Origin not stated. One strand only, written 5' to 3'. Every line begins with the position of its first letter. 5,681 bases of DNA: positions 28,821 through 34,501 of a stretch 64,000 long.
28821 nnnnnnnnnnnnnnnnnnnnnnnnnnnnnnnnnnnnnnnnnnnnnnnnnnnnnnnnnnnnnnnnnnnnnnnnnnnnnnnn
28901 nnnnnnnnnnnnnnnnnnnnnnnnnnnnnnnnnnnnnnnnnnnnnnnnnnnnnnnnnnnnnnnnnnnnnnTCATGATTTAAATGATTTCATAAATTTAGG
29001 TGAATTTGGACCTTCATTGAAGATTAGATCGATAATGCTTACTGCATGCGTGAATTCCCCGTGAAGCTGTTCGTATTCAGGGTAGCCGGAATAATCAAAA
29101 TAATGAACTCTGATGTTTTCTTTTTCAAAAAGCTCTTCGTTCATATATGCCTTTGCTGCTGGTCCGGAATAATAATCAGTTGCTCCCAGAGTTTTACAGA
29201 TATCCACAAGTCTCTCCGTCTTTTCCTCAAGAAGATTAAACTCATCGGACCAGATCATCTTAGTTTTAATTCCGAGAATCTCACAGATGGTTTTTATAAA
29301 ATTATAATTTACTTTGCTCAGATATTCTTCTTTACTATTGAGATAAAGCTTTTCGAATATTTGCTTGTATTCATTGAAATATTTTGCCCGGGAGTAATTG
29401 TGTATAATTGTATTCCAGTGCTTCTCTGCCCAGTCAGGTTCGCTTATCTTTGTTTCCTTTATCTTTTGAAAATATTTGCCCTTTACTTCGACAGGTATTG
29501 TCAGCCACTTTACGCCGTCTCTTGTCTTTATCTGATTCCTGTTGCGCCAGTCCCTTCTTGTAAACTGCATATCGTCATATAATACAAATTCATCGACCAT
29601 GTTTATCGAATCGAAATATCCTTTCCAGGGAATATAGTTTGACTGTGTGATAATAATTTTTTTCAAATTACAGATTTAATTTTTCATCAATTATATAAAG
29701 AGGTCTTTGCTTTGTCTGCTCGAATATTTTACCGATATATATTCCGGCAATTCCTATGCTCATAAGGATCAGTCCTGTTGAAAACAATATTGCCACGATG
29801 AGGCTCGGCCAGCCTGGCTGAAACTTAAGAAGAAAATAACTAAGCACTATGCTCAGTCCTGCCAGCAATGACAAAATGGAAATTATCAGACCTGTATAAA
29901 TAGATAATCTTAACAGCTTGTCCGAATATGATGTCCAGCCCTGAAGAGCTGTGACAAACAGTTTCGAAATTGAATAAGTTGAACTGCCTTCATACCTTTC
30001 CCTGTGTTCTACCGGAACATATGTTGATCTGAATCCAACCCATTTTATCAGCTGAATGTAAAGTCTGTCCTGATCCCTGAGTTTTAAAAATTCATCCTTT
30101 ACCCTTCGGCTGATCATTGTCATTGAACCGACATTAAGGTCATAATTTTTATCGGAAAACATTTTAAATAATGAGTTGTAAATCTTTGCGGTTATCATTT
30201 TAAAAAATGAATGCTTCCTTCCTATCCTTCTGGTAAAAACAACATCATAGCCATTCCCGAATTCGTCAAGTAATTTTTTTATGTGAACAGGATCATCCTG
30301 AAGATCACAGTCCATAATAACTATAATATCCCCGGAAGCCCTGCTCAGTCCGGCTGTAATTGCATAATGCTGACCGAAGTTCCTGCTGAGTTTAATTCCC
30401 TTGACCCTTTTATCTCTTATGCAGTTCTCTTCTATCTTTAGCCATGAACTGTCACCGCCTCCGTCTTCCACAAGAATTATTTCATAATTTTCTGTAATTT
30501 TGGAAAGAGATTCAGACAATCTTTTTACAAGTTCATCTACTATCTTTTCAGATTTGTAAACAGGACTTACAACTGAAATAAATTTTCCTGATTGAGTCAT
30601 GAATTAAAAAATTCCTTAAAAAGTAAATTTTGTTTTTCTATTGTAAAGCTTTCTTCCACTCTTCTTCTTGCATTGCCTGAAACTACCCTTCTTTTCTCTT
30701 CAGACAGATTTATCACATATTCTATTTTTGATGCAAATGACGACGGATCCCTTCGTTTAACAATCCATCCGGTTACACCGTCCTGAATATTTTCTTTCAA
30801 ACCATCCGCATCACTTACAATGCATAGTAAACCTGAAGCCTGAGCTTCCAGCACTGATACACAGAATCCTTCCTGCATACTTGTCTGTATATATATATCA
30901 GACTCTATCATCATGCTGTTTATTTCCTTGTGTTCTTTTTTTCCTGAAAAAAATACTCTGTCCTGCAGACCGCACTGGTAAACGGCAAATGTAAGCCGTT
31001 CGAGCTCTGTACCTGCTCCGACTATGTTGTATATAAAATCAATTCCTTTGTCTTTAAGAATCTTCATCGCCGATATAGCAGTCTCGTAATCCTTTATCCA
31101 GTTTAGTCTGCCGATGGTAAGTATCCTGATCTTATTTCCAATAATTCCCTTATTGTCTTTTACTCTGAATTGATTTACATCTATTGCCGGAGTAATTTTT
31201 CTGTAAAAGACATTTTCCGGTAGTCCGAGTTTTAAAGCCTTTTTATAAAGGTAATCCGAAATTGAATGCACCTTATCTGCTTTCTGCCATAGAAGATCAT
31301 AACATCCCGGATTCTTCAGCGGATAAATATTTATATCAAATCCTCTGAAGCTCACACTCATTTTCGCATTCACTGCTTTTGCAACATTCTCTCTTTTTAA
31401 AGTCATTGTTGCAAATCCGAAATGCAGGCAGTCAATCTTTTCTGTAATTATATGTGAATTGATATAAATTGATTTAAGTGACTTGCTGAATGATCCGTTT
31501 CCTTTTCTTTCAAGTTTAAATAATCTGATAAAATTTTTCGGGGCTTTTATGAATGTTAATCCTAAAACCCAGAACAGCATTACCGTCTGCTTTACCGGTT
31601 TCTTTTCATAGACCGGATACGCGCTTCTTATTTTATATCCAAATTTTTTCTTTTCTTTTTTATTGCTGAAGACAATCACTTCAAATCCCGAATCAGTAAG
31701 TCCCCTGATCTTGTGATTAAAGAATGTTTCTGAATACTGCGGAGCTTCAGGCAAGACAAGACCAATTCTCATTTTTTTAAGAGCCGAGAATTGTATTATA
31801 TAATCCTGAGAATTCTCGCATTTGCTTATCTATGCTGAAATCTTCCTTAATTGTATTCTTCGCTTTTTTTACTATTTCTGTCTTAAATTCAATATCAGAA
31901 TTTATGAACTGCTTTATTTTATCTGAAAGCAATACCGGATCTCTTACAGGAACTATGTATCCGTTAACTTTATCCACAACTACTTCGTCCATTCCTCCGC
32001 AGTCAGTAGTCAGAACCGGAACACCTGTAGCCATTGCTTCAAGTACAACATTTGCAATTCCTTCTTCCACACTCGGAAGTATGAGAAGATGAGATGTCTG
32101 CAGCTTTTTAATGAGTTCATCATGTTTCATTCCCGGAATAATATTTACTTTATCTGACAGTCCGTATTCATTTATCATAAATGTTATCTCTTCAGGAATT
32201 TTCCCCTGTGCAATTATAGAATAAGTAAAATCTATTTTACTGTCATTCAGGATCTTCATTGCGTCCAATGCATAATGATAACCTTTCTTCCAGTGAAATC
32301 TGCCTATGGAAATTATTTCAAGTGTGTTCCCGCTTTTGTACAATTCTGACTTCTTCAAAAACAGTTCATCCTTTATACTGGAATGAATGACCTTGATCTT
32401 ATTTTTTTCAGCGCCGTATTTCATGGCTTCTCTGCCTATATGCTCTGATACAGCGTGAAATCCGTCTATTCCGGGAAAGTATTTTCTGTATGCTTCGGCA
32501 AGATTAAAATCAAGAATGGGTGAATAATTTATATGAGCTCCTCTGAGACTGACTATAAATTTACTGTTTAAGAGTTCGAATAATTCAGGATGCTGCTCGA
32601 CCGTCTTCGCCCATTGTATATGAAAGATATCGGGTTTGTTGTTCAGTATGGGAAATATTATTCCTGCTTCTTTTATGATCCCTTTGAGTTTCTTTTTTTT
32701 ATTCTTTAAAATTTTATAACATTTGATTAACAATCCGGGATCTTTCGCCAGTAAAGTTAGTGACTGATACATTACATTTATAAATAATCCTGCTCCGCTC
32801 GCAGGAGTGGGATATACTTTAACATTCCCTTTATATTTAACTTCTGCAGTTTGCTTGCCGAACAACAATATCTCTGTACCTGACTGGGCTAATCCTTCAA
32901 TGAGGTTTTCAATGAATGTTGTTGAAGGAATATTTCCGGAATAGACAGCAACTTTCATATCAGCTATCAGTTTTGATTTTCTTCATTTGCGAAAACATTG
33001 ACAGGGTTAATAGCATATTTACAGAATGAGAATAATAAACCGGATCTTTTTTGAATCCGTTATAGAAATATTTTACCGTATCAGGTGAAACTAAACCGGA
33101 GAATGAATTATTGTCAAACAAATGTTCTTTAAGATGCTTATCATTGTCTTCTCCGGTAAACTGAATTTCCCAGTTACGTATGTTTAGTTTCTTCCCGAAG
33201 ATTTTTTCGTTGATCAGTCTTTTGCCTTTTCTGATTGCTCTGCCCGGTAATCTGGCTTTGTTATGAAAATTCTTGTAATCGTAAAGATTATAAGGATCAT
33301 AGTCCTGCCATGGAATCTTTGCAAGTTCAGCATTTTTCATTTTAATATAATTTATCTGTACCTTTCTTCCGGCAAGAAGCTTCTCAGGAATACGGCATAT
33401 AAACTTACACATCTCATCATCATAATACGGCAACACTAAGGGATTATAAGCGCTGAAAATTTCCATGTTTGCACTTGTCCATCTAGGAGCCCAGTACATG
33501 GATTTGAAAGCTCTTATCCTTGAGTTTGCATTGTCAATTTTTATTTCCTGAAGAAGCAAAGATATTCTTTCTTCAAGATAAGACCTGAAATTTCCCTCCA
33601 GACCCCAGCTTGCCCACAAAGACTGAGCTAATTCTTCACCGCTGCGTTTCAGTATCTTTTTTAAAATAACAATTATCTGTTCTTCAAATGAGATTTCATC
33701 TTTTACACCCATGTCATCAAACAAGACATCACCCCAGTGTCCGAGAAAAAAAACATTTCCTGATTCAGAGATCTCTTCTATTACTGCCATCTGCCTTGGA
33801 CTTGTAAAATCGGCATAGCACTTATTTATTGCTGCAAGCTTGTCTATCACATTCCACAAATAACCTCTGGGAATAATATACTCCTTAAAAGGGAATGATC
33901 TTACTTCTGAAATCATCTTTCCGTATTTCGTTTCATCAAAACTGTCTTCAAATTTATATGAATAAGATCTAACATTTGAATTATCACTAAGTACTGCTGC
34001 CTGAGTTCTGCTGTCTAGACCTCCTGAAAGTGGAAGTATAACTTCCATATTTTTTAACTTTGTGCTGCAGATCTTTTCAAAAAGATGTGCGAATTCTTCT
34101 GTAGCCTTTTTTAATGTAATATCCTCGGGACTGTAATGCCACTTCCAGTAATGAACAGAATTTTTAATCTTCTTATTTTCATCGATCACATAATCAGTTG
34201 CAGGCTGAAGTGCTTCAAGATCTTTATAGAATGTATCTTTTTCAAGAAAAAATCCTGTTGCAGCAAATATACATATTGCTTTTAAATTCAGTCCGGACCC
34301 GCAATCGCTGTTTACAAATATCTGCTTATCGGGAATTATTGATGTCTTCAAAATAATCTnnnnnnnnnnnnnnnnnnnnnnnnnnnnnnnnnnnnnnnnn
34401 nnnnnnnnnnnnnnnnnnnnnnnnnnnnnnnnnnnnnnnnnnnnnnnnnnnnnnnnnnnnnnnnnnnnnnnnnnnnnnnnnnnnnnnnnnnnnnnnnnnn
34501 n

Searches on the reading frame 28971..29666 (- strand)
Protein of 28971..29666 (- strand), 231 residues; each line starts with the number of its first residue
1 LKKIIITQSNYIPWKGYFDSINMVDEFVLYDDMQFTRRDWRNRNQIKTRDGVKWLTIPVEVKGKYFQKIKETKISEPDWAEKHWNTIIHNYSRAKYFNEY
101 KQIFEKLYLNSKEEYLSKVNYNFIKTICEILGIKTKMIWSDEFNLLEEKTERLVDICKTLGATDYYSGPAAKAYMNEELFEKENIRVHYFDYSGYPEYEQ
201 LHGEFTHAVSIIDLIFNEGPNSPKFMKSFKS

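Call 28: search_protein_families(library=pfam, proteins=[window:28971-29666:-], max_evalue=0.001)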
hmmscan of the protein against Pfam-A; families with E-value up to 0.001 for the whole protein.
window:28971-29666:- (231 aa): 1 family
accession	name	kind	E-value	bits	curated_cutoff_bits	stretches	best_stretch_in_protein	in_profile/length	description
PF08889.16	WbqC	-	8.7e-84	281.2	21.3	1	8-223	1-216/218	WbqC-like protein family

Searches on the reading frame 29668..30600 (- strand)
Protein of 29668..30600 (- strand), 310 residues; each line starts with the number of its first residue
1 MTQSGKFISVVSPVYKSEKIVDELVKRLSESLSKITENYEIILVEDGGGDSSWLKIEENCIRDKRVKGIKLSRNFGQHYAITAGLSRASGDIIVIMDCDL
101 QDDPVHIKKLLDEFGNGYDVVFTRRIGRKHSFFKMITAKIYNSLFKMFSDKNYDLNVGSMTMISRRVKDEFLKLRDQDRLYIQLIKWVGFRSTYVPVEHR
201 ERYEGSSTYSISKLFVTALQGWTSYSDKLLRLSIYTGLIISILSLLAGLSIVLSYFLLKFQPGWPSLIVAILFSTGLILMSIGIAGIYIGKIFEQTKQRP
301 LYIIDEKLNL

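Call 28: search_protein_families(library=pfam, proteins=[window:29668-30600:-], max_evalue=0.001)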
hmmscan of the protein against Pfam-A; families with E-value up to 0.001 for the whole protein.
window:29668-30600:- (310 aa): 1 family
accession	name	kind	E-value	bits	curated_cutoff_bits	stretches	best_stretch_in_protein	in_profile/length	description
PF00535.33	Glycos_transf_2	-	2.7e-26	92.9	23.3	1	9-167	1-163/168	Glycosyl transferase family 2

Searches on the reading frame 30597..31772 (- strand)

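Call 28: search_protein_families(library=pfam, proteins=[window:30597-31772:-], max_evalue=0.001)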
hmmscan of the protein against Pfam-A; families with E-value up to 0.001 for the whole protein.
window:30597-31772:- (391 aa): 4 families
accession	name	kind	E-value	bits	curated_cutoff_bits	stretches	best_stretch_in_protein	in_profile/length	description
PF00534.26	Glycos_transf_1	-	6.7e-37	127.1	26.4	1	205-370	6-171/172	Glycosyl transferases group 1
PF13692.12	Glyco_trans_1_4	-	4.2e-25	89.1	27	1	216-354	3-140/142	Glycosyl transferases group 1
PF20706.3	GT4-conflict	-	1.6e-06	27.8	26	1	163-334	145-325/385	Family 4 Glycosyltransferase in conflict systems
PF13524.12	Glyco_trans_1_2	-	0.00013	22.4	25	1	272-379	28-136/144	Glycosyl transferase-like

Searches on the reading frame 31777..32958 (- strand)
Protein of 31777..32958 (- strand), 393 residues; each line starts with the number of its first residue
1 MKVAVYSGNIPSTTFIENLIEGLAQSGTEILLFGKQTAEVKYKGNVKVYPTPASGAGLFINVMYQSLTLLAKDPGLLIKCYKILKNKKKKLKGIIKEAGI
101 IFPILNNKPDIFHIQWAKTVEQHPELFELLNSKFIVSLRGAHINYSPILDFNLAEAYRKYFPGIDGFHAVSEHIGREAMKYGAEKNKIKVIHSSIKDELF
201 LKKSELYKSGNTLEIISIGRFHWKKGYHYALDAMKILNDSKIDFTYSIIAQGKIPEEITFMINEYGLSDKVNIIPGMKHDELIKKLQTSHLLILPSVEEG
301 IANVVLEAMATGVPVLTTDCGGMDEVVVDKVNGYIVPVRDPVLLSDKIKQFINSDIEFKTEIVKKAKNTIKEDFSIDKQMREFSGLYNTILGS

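Call 28: search_protein_families(library=pfam, proteins=[window:31777-32958:-], max_evalue=0.001)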
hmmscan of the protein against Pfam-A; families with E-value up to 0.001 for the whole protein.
window:31777-32958:- (393 aa): 4 families
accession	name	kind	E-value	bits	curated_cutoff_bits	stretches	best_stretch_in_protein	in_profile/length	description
PF00534.26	Glycos_transf_1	-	1.5e-33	116.2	26.4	1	208-368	11-171/172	Glycosyl transferases group 1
PF13692.12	Glyco_trans_1_4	-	1.9e-27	96.7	27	1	215-353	4-141/142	Glycosyl transferases group 1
PF20706.3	GT4-conflict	-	1.9e-09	37.5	26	1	202-340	187-338/385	Family 4 Glycosyltransferase in conflict systems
PF13439.12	Glyco_transf_4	-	3.9e-06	27.4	28.5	1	14-195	6-166/170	Glycosyltransferase Family 4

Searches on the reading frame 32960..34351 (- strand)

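Call 28: search_protein_families(library=pfam, proteins=[window:32960-34351:-], max_evalue=0.001)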
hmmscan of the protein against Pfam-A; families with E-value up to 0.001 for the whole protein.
window:32960-34351:- (463 aa): 1 family
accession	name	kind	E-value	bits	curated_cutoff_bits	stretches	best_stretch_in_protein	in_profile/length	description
PF00733.27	Asn_synthase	-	7.7e-07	29.5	21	1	103-277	19-194/354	Asparagine synthase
